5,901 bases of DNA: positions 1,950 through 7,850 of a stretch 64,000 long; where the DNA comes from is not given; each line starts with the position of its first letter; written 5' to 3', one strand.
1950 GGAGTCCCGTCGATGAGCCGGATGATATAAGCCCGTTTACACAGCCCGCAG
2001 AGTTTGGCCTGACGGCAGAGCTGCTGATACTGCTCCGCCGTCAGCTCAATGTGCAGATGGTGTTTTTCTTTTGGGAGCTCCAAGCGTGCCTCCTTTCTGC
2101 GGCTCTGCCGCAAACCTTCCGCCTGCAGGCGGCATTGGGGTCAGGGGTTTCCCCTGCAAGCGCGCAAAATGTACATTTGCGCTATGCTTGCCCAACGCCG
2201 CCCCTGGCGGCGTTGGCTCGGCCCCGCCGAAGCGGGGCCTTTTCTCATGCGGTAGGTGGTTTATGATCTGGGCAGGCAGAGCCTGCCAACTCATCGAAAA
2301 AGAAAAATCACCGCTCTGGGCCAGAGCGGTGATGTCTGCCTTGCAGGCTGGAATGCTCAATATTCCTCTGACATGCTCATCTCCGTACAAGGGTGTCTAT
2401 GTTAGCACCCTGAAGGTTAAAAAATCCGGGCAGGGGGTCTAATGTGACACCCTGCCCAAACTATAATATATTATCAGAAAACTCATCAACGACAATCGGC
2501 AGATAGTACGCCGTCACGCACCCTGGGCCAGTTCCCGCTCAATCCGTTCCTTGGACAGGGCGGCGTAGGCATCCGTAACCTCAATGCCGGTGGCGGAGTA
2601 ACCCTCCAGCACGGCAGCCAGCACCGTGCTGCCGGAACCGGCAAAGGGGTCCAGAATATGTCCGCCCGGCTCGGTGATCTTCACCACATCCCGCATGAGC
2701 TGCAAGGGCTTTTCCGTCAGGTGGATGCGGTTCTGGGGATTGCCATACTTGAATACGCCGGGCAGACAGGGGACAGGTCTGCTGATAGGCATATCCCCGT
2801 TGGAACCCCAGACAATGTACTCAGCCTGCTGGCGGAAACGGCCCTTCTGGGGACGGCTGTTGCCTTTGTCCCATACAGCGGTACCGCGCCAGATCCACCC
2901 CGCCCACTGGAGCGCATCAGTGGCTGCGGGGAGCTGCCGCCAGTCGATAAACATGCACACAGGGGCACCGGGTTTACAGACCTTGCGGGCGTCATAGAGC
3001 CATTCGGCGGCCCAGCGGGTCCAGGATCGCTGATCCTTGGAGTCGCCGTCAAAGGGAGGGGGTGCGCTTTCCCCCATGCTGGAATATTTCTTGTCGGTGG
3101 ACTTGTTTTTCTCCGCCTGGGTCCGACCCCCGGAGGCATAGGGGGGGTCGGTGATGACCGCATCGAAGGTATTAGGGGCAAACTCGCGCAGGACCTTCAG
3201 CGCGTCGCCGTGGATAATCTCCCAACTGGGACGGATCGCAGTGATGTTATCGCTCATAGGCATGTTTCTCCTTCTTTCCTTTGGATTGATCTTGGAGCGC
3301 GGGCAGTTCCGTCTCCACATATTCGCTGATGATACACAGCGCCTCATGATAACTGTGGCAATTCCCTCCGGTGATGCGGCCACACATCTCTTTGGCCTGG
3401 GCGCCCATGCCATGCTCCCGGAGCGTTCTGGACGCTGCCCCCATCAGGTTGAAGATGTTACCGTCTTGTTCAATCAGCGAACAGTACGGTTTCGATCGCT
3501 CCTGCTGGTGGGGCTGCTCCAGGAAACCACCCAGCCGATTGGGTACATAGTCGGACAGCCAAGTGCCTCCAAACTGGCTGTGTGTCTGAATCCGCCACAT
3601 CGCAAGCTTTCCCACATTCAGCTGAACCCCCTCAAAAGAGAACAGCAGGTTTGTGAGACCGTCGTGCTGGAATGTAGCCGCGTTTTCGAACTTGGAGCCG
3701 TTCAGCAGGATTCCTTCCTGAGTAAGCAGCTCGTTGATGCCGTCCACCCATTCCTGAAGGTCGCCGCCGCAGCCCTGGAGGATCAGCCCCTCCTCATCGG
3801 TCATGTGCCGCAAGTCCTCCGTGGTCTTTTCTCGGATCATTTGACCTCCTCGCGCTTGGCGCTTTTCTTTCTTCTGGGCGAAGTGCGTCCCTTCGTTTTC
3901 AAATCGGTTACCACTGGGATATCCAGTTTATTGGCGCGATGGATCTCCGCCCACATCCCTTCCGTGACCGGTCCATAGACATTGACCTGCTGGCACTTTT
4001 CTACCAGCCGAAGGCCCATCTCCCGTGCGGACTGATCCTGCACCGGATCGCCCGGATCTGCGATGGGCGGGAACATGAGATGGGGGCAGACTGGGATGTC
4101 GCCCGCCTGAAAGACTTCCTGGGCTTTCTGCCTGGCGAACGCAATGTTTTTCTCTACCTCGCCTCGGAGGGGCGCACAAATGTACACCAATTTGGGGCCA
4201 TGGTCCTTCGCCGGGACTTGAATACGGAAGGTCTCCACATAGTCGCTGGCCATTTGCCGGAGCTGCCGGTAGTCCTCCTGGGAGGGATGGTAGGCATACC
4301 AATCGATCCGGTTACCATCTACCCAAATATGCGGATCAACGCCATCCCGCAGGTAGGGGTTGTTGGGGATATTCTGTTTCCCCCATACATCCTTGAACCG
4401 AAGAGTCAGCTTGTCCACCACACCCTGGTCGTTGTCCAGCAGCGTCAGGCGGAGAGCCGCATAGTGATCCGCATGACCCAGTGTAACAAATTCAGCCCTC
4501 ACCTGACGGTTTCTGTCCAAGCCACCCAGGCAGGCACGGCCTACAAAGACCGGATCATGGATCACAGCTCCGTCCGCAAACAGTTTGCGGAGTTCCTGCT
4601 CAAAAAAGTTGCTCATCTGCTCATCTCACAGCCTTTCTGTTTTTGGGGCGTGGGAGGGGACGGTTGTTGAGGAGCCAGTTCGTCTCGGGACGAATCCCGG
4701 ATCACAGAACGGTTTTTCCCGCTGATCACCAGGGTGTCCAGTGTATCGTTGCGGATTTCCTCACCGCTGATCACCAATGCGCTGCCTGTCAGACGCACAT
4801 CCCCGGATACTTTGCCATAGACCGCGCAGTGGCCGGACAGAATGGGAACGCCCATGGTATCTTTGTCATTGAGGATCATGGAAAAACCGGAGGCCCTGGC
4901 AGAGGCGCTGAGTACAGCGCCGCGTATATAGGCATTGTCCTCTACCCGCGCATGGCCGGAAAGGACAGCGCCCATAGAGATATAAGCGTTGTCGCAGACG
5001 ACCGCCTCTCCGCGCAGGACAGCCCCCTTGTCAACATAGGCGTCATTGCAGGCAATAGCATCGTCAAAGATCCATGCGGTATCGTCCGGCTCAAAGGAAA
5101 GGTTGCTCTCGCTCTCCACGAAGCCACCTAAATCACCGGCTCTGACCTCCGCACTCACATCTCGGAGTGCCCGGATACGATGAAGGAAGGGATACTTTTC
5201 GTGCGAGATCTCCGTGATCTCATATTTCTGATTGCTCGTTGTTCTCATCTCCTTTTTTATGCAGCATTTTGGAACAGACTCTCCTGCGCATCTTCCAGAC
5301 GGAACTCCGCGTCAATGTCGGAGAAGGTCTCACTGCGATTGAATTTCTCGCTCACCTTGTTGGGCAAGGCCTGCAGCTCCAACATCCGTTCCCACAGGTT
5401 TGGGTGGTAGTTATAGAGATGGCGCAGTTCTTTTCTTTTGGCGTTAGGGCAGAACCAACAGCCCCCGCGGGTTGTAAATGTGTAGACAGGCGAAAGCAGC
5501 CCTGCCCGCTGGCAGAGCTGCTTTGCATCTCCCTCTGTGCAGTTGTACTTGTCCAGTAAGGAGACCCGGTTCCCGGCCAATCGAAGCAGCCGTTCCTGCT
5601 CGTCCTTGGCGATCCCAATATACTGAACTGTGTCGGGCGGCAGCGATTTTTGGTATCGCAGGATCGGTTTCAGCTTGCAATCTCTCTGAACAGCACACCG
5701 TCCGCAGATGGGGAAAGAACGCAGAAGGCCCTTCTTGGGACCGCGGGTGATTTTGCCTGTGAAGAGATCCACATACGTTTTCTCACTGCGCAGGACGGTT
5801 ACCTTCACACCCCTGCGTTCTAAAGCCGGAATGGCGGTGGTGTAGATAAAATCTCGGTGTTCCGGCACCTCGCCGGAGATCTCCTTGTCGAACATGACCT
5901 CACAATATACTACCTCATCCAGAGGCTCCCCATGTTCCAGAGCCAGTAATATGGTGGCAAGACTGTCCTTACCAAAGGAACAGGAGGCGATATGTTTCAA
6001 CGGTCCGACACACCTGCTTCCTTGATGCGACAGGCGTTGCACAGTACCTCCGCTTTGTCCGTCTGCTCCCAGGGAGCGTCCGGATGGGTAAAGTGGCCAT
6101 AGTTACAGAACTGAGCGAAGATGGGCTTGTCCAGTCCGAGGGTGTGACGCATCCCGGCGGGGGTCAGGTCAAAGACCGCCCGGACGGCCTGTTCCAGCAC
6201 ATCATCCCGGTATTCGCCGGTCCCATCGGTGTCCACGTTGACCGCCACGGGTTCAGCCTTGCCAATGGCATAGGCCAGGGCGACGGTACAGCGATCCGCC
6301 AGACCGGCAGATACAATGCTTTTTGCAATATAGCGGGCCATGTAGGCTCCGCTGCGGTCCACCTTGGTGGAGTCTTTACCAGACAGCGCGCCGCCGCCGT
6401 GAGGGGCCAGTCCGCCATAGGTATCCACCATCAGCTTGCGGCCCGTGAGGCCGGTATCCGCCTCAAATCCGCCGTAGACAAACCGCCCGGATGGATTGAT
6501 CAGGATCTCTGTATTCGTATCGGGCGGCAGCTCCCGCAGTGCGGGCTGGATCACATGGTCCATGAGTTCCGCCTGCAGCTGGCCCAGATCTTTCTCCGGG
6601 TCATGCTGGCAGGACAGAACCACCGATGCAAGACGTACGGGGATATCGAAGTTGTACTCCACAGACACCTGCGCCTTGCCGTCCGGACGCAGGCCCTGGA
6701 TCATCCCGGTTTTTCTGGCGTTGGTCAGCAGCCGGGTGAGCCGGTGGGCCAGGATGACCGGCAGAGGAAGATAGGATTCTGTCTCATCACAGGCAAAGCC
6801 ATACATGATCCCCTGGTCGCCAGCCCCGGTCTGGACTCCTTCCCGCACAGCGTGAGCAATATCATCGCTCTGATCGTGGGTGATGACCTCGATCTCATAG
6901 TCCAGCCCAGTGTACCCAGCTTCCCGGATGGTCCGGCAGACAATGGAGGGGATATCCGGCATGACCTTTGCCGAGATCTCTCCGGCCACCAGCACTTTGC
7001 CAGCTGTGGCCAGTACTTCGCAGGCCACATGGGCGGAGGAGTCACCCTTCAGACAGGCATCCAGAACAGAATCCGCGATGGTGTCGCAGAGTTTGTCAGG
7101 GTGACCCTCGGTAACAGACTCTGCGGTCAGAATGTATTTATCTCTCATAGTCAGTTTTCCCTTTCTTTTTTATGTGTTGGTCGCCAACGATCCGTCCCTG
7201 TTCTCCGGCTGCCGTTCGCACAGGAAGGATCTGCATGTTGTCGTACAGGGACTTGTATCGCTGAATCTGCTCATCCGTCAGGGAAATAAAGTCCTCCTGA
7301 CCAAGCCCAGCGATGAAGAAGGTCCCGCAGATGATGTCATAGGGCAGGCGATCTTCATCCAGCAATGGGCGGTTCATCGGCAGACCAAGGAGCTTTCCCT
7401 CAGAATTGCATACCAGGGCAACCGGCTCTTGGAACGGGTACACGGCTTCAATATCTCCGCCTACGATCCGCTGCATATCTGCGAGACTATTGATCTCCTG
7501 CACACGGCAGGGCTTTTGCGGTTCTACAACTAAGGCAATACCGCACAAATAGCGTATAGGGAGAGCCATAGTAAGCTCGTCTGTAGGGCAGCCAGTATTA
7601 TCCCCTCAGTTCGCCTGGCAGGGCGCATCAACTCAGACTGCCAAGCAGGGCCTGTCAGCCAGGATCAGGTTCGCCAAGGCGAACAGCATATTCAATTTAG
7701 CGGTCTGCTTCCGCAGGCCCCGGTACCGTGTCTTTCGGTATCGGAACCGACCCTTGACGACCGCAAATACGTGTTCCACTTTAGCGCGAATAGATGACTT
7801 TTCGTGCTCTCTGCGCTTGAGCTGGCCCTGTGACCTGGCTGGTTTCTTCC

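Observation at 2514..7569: Translationally coupled DUF3846 / MetK / PAPS-reductase-like / beta-helix / DUF4406 / unknown / orphan-MTase cassette beside the predicted oriT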

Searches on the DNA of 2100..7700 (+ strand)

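Call 11: search_dna_similar(query=window:2100-7700:+, collection=plasmids, mode=near, max_rows=20)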
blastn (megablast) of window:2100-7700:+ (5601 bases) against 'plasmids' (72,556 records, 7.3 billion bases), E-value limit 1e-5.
No match.

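Call 12: search_dna_similar(query=window:2100-7700:+, collection=phages, mode=near, max_rows=20)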
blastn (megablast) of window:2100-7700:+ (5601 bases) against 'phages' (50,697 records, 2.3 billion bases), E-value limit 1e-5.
No match.

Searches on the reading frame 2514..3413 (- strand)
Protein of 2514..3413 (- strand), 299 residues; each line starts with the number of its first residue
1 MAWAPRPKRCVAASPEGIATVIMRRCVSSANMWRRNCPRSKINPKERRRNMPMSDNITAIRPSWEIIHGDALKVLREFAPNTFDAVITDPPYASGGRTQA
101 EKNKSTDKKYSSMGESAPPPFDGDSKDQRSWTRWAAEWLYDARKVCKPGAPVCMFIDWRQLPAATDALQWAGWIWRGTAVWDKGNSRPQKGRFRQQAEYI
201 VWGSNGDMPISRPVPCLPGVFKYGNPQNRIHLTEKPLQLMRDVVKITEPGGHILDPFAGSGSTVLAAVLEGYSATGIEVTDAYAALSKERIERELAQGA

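Call 3: search_protein_families(library=pfam, proteins=[window:2514-3413:-], max_evalue=0.01)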
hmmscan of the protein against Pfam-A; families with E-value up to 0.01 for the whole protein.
window:2514-3413:- (299 aa): 5 families
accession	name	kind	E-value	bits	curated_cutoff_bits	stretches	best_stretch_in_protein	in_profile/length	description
PF01555.25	N6_N4_Mtase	-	2.9e-27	96.5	26.7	2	226-289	157-221/221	DNA methylase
PF01170.24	UPF0020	-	1e-05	25.7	22.3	0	63-123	104-158/197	RMKL-like, methyltransferase domain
PF03602.21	Cons_hypoth95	-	0.0001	22.5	24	0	54-96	81-127/182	Conserved hypothetical protein 95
PF02384.22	N6_Mtase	-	0.0008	19.3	20.4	0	64-116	107-154/311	N-6 DNA Methylase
PF07669.17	Eco57I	-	0.0026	18.3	25.3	1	56-112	55-104/171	Eco57I restriction-modification methylase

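Call 4: search_protein_families(library=ncbifam, proteins=[window:2514-3413:-], max_evalue=0.01)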
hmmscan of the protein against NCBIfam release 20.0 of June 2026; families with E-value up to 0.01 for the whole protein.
window:2514-3413:- (299 aa): 4 families
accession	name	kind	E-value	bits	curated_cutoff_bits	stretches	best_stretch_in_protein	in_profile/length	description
NF010253.0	PRK13699.1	subfamily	6.8e-21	75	244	2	130-292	49-206/226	DNA methyltransferase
NF050803.1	DnaMtaseCcrMCaul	equivalog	7.1e-17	61.3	830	2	227-293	182-249/350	adenine-specific DNA-methyltransferase CcrM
NF008572.0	PRK11524.1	equivalog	8.2e-13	48.1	292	2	230-292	194-257/294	adenine-specific DNA-methyltransferase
TIGR01177.1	TIGR01177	hypoth_equivalog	2.1e-07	30.6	316.55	1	63-105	231-271/330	TIGR01177 family methyltransferase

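Call 7: search_protein_families(library=phrogs, proteins=[window:2514-3263:-], max_evalue=0.01)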
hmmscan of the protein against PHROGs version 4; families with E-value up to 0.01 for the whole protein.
window:2514-3263:- (249 aa): 16 families
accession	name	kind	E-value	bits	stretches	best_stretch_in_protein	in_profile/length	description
phrog_67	-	other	7e-63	214.8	1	13-247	123-349/743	DNA methyltransferase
phrog_498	-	other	5.2e-22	79.1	1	31-243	221-422/633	DNA methyltransferase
phrog_3008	-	other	1.7e-16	61.2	1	176-248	145-218/244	DNA methyltransferase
phrog_18293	-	other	7.2e-11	43.1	1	171-244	35-110/119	methyltransferase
phrog_18146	-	other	3.1e-10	40.6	1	198-242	70-112/452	DNA methyltransferase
phrog_6025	-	other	2.3e-09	38.1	1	11-62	9-60/192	DNA methyltransferase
phrog_6952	-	other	2.6e-08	35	1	181-231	114-165/181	DNA methyltransferase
phrog_23522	-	unknown function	8.1e-08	33.1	1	189-245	41-97/273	-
phrog_12517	-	unknown function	9e-08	32.6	1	199-242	105-148/316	-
phrog_8769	-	other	3.9e-06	27.6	1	190-244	1-56/71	methyltransferase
phrog_23148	-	unknown function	7.9e-06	27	1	176-242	80-147/165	-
phrog_3820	-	other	2.3e-05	24.6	0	10-52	109-148/255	DNA methyltransferase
phrog_23085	-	unknown function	2.4e-05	25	1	181-235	44-99/138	-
phrog_10183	-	other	2.8e-05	23.6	0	13-43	501-529/889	DNA methyltransferase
phrog_11619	-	other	3.2e-05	24.5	1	18-45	72-99/186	DNA methyltransferase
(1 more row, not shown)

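Call 8: search_protein_families(library=padloc, proteins=[window:2514-3263:-], max_evalue=0.01)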
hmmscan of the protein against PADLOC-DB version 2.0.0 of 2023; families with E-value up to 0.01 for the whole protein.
window:2514-3263:- (249 aa): 64 families (the best 25 are shown)
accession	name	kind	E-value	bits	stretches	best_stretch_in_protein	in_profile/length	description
PDLC03321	MTase_II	-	6.6e-61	203.6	1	16-241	16-242/245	Type II methyltransferase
PDLC03371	MTase_II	-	2e-33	114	2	14-154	11-145/260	Type II methyltransferase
PDLC03228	MTase_II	-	2.6e-24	84.3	2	84-242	50-206/227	Type II methyltransferase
PDLC03387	MTase_II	-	1.4e-20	71.7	2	180-245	213-279/289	Type II methyltransferase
PDLC03216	MTase_II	-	3.4e-20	70.4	2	14-155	12-148/364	Type II methyltransferase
PDLC03320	MTase_II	-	1.5e-18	65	1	180-244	212-277/289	Type II methyltransferase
PDLC03299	MTase_II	-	9.4e-18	62.7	2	172-242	187-258/296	Type II methyltransferase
PDLC03738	oMTase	-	4.7e-17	59.8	2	12-156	19-158/376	orphan methyltransferase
PDLC03353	MTase_II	-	1.1e-15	55.9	2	181-244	189-253/260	Type II methyltransferase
PDLC04134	mad2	-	1.1e-13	48.8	2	174-243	267-335/492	mads_2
PDLC03241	MTase_II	-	4.4e-13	47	2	171-245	362-437/447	Type II methyltransferase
PDLC03339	MTase_II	-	5.1e-13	46.5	1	182-244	211-274/399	Type II methyltransferase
PDLC03265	MTase_II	-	5.6e-13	47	2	179-240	265-327/333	Type II methyltransferase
PDLC03279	MTase_II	-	1.6e-12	44.5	1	9-241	352-584/587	Type II methyltransferase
PDLC03308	MTase_II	-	2.5e-12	44.5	1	31-242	188-396/419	Type II methyltransferase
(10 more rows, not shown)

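Call 82: search_solved_structures(query=window:2514-3263:-, max_evalue=0.001)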
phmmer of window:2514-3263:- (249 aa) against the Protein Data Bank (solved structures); distinct sequences matched with E-value up to 0.001: 11.
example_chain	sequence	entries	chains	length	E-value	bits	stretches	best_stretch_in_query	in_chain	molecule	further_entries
8urk_A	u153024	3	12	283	2.5e-14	56.5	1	179-243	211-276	Methyltransferase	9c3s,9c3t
9c3u_A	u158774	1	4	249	3.6e-14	56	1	179-241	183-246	Methyltransferase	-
6pbd_A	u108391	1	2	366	1.2e-13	54.3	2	15-156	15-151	Modification methylase CcrMI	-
5hek_A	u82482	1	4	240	1.2e-13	54.3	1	15-242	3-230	Adenine specific DNA methyltransferase (DpnA)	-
5hfj_A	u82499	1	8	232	1.5e-13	53.9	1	15-241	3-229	Adenine specific DNA methyltransferase (DpnA)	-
8s9m_A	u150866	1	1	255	4.9e-10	42.5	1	20-241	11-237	DNA cytosine-N4 methyltransferase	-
2zie_A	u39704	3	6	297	5e-10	42.4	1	179-245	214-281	Putative modification methylase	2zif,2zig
8s9n_A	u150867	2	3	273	5.9e-10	42.2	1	20-241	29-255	DNA cytosine-N4 methyltransferase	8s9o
1nw8_A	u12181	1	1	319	1.4e-06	31.1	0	174-232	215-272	MODIFICATION METHYLASE RSRI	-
1eg2_A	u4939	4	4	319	2.1e-06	30.6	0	174-232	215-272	MODIFICATION METHYLASE RSRI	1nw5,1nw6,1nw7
5e71_A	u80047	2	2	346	0.00038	23.2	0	189-230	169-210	N2, N2-dimethylguanosine tRNA methyltransferase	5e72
